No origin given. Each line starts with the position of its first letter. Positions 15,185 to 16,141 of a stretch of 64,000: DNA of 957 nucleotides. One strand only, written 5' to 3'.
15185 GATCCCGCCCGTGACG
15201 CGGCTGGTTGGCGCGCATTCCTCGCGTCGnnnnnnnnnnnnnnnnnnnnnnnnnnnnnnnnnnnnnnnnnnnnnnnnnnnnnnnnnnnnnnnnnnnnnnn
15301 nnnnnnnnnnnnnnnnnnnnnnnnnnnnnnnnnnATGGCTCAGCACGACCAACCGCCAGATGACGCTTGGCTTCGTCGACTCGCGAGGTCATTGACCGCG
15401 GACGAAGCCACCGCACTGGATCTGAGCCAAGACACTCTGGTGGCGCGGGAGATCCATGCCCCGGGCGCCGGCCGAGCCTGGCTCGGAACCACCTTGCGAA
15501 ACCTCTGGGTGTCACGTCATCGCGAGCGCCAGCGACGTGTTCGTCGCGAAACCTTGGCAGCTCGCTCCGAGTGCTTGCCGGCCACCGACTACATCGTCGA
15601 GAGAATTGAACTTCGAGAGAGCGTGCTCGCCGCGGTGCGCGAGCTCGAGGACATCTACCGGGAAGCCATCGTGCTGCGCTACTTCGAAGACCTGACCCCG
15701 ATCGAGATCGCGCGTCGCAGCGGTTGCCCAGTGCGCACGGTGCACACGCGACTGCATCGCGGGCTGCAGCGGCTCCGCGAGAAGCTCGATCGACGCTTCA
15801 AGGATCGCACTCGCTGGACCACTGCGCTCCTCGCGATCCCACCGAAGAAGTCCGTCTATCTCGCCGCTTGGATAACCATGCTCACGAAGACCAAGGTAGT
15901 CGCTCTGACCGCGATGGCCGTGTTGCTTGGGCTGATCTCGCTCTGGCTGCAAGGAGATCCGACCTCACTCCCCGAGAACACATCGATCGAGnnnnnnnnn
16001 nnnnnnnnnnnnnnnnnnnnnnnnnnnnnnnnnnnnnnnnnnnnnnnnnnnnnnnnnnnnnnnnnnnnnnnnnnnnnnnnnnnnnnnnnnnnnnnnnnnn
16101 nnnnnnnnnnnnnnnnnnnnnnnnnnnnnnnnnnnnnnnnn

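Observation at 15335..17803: Membrane-tethered ECF sigma factor: sigma2/sigma4 fused to a TM helix and a large repeat ectodomain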

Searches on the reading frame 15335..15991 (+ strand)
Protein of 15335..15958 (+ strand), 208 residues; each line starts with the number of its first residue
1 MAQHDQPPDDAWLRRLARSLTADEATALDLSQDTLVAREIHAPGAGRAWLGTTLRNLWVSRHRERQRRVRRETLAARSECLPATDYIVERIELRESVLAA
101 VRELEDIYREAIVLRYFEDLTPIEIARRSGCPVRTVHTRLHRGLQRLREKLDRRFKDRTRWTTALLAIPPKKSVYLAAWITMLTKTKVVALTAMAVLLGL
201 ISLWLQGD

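Call 37: find_homologous_proteins(query=window:15335-15958:+, max_evalue=0.00001)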
Query seq(208 aa) (208 aa): 6 proteins with E <= 0.00001 among 1649 candidates.
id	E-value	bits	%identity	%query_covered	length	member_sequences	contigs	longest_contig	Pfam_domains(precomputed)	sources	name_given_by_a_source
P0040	2.1e-23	101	42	84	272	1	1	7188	PF04545.23,PF04542.21,PF08281.19,PF22029.3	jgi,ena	jgi:RNA polymerase sigma-70 factor (ECF subfamily)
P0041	1.4e-21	95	43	68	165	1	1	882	PF04545.23,PF04542.21,PF08281.19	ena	-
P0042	1.7e-20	92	44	76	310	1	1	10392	PF04545.23,PF04542.21,PF13620.13,PF08281.19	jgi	jgi:RNA polymerase sigma-70 factor (ECF subfamily)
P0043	1.1e-9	57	36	67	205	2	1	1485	PF04545.23,PF04542.21,PF08281.19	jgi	jgi:RNA polymerase sigma-70 factor (ECF subfamily)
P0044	3.6e-8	52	41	69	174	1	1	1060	PF07638.18,PF04545.23,PF04542.21,PF08281.19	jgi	jgi:RNA polymerase sigma-70 factor (sigma-E family)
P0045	5.1e-7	48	46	33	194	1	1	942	PF04545.23,PF04542.21,PF08281.19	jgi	jgi:RNA polymerase sigma factor (sigma-70 family)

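Call 52: search_protein_representatives(protein=window:15335-15958:+)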
Query: 208 residues. Proteins with E-value up to 0.001 (for the whole library): 28325; up to 1e-10: 10672; up to 1e-30: 46. The best 150 are listed.
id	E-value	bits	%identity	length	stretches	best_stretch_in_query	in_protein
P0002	3.4e-89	314.4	83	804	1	20-207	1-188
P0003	9.4e-48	179.1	52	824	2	8-207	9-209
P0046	2.0e-35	138.9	49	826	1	8-201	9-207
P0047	8.5e-35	136.9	48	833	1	10-200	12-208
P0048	4.2e-34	134.6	45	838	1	8-204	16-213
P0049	5.8e-34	134.1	40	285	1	11-207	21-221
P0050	1.9e-33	132.4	49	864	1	10-205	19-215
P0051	2.0e-33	132.4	42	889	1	10-205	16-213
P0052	2.6e-33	132.0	48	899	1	11-171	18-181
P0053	4.3e-33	131.3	46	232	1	11-192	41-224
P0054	4.3e-33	131.3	50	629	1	11-168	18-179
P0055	7.6e-33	130.5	46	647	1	10-205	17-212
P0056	8.6e-33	130.3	45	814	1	11-204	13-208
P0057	1.1e-32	129.9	46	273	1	11-206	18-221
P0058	1.7e-32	129.4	48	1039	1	9-171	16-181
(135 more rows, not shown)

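Call 57: search_protein_families(library=pfam, alignment_id=A3, max_evalue=0.001)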
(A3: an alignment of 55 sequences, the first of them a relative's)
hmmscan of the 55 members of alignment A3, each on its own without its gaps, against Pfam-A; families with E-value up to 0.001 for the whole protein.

A. member 1, P0046 (826 aa): 7 families
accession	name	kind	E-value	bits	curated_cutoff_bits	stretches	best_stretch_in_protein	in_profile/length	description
PF13620.12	CarboxypepD_reg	-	5.4e-30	104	32.3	3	355-437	2-73/82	Carboxypeptidase regulatory-like domain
PF08281.18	Sigma70_r4_2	-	3.8e-13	49.3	25.7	1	100-151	3-54/54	Sigma-70, region 4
PF04542.20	Sigma70_r2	-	3e-10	40.2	24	1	13-72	8-71/71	Sigma-70 region 2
PF02369.22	Big_1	-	1.4e-08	35.1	34.9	0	354-379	20-45/93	Bacterial Ig-like domain (group 1)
PF04545.22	Sigma70_r4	-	6.6e-07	29.2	24.1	1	107-153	4-50/50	Sigma-70, region 4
PF24107.1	DUF7382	-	3.8e-06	27.1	27.4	0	268-306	23-60/65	Domain of unknown function (DUF7382)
PF00775.27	Dioxygenase_C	-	0.00056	19.9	27.3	0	350-377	27-54/182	Dioxygenase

B. families by the number of members that match (of 55 scanned): 44 families (the first 25 are shown)
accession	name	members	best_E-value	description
PF08281.18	Sigma70_r4_2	55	6.7e-18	Sigma-70, region 4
PF04545.22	Sigma70_r4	55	1.5e-11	Sigma-70, region 4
PF04542.20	Sigma70_r2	54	2.1e-13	Sigma-70 region 2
PF13620.12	CarboxypepD_reg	49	7.8e-83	Carboxypeptidase regulatory-like domain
PF13715.12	CarbopepD_reg_2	37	5.2e-31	CarboxypepD_reg-like domain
PF02369.22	Big_1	29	3.8e-13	Bacterial Ig-like domain (group 1)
PF00775.27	Dioxygenase_C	28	3.5e-13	Dioxygenase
PF25020.1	TTR_TEN1-4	25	3.2e-09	Teneurin TTR-like domain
PF20598.4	DUF6795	22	6.8e-17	Domain of unknown function (DUF6795)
PF15976.11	CooC_C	21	1.3e-09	CS1-pili formation C-terminal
PF10670.15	DUF4198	14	2.2e-21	Domain of unknown function (DUF4198)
PF17210.9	SdrD_B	10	1.1e-14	SdrD B-like domain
PF24107.1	DUF7382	8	1.5e-06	Domain of unknown function (DUF7382)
PF17802.7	SpaA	7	2.5e-14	Prealbumin-like fold domain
PF07210.18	DUF1416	7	8.1e-10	Protein of unknown function (DUF1416)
PF22029.2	PhyR_sigma2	3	6.1e-05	Sigma2 domain of PhyR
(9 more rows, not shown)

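Call 79: predict_structure(alignment_id=A5)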
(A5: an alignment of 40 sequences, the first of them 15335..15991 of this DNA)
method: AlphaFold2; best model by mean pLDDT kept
length: 219 residues; sequences in the alignment: 40
mean_pLDDT: 86.6   pTM: 0.53
mean pLDDT of the five models: 86.6, 85.2, 84.8, 84.7, 84.1
residues with pLDDT >= 90: 139; 70-90: 39; 50-70: 29; < 50: 12
segments of 3 or more residues with pLDDT < 50: 175-179, 183-186
pLDDT, mean of each block of 10 residues (from residue 1): 67 97 97 97 96 98 96 87 88 93 98 95 98 98 97 93 77 51 54 86 76 63
secondary structure, 60 per line:
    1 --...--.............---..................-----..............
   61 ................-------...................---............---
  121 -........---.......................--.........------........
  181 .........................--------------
elements in order: H8-20 H24-41 H47-76 H84-102 H106-117 H122-129 H133-155 H158-166 H173-205

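Call 81: fold_search(model_id=the predicted structure, library=pdb)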
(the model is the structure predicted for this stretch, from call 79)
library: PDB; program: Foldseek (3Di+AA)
matches with E <= 10: 300; with E <= 0.001: 25
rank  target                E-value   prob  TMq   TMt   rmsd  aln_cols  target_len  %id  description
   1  9m9e_F                5.8e-07  1.00  0.35  0.41   6.9       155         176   29  Structural Basis of Pausing During Transcription Initiation in Mycobacterium tuberculosis (released 2026-01-14)
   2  6dv9_F                1.5e-06  1.00  0.29  0.36  13.1       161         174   27  Crystal structure of Mycobacterium tuberculosis transcription initiation complex(ECF sigma factor L) containing 5nt RN (released 2019-02-20)
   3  6jcx_F                4.1e-06  1.00  0.31  0.35  11.8       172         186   27  Mycobacterium tuberculosis transcription initiation complex with ECF sigma factor sigma H and 6nt RNA (released 2019-05-29)
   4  6koo_F                5.1e-06  1.00  0.31  0.36  11.7       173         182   26  Mycobacterium tuberculosis initial transcription complex comprising sigma H and 5'-OH RNA of 7 nt (released 2020-03-11)
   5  6kop_F                6.0e-06  1.00  0.26  0.34  12.5       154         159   28  Mycobacterium tuberculosis initial transcription complex comprising sigma H and 5'-OH RNA of 9 nt (released 2020-03-11)
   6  5uxx_A                1.5e-05  1.00  0.26  0.35  19.1       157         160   27  Co-crystal structure of the sigma factor RpoE in complex with the anti-sigma factor NepR from Bartonella quintana (released 2018-02-28)
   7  9m9d_F                2.3e-05  1.00  0.29  0.39  11.8       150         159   31  Structural Basis of Pausing During Transcription Initiation in Mycobacterium tuberculosis (released 2026-01-14)
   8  5uxx_C                2.3e-05  1.00  0.26  0.35  19.2       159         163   26  Co-crystal structure of the sigma factor RpoE in complex with the anti-sigma factor NepR from Bartonella quintana (released 2018-02-28)
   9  5zx2_F                2.3e-05  1.00  0.27  0.33  11.9       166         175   27  Mycobacterium tuberculosis RNA polymerase transcription initiation complex with ECF sigma factor sigma H and 7nt RNA (released 2019-03-20)
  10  9m98_F                3.6e-05  1.00  0.27  0.36  12.7       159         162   29  Structural Basis of Pausing During Transcription Initiation in Mycobacterium tuberculosis (released 2026-01-14)
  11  6kon_F                3.6e-05  1.00  0.27  0.32  12.2       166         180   27  Mycobacterium tuberculosis initial transcription complex comprising sigma H and 5'-OH RNA of 5 nt (released 2020-03-11)
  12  5wuq_B                5.8e-05  1.00  0.27  0.37  18.9       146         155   26  Crystal structure of SigW in complex with its anti-sigma RsiW, a zinc binding form (released 2017-03-29)
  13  5wuq_A                6.8e-05  1.00  0.27  0.37  18.9       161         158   25  Crystal structure of SigW in complex with its anti-sigma RsiW, a zinc binding form (released 2017-03-29)
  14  5wur_A                7.2e-05  1.00  0.27  0.37  19.0       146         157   26  Crystal structure of SigW in complex with its anti-sigma RsiW, an oxdized form (released 2017-03-29)
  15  6jcy_F                7.2e-05  1.00  0.26  0.34  12.7       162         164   28  Mycobacterium tuberculosis RNA polymerase transcription initiation open complex with a chimeric ECF sigma factor sigH/ (released 2019-05-29)
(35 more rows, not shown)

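Call 83: find_encoding_contigs(protein=P0040, flank=4000, max_places=2)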
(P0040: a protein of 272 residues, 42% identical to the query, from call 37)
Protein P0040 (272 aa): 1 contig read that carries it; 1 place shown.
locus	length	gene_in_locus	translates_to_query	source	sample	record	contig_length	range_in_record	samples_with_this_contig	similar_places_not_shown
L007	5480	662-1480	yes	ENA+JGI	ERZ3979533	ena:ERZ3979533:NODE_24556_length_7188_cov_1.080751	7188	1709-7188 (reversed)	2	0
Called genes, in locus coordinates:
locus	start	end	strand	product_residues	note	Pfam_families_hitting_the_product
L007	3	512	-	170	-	?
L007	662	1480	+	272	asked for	PF04542:Sigma70_r2, PF22029:PhyR_sigma2 (weak), PF08281:Sigma70_r4_2, PF04545:Sigma70_r4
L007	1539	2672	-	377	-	-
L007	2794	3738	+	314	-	-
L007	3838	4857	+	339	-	-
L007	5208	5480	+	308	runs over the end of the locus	-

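Call 84: find_encoding_contigs(protein=P0042, flank=4000, max_places=2)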
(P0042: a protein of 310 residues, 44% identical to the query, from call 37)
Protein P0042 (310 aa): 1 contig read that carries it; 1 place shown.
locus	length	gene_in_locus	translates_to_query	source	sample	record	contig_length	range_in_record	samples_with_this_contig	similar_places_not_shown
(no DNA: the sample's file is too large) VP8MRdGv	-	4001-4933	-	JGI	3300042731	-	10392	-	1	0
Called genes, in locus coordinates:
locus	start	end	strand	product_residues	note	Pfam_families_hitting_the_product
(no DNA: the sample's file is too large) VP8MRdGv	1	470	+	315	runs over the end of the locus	PF03193:RsgA_GTPase, PF00009:GTP_EFTU (faint), PF01926:MMR_HSR1 (weak)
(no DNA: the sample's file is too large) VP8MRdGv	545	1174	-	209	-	-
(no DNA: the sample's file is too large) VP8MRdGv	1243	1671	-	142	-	PF10825:DUF2752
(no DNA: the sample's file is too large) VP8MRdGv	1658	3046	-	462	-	PF18073:Zn_ribbon_LapB (weak), PF13191:AAA_16 (weak), PF13481:AAA_25, PF06745:ATPase, PF13401:AAA_22 (weak), PF13541:ChlI (weak), PF05362:Lon_C (weak)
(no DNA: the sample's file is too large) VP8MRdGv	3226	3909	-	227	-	-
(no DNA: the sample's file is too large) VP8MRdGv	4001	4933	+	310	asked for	PF04542:Sigma70_r2, PF08281:Sigma70_r4_2, PF04545:Sigma70_r4, PF13620:CarboxypepD_reg (faint)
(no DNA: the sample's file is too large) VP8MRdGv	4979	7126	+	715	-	PF00775:Dioxygenase_C (faint), PF09430:EMC7_beta-sandw (faint), PF10670:DUF4198 (faint), PF13715:CarbopepD_reg_2 (faint), PF14686:fn3_3 (faint), PF13620:CarboxypepD_reg (weak), PF13620:CarboxypepD_reg, PF13620:CarboxypepD_reg, +11 more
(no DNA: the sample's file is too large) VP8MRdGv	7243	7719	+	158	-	PF03473:MOSC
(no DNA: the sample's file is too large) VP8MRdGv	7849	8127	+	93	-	?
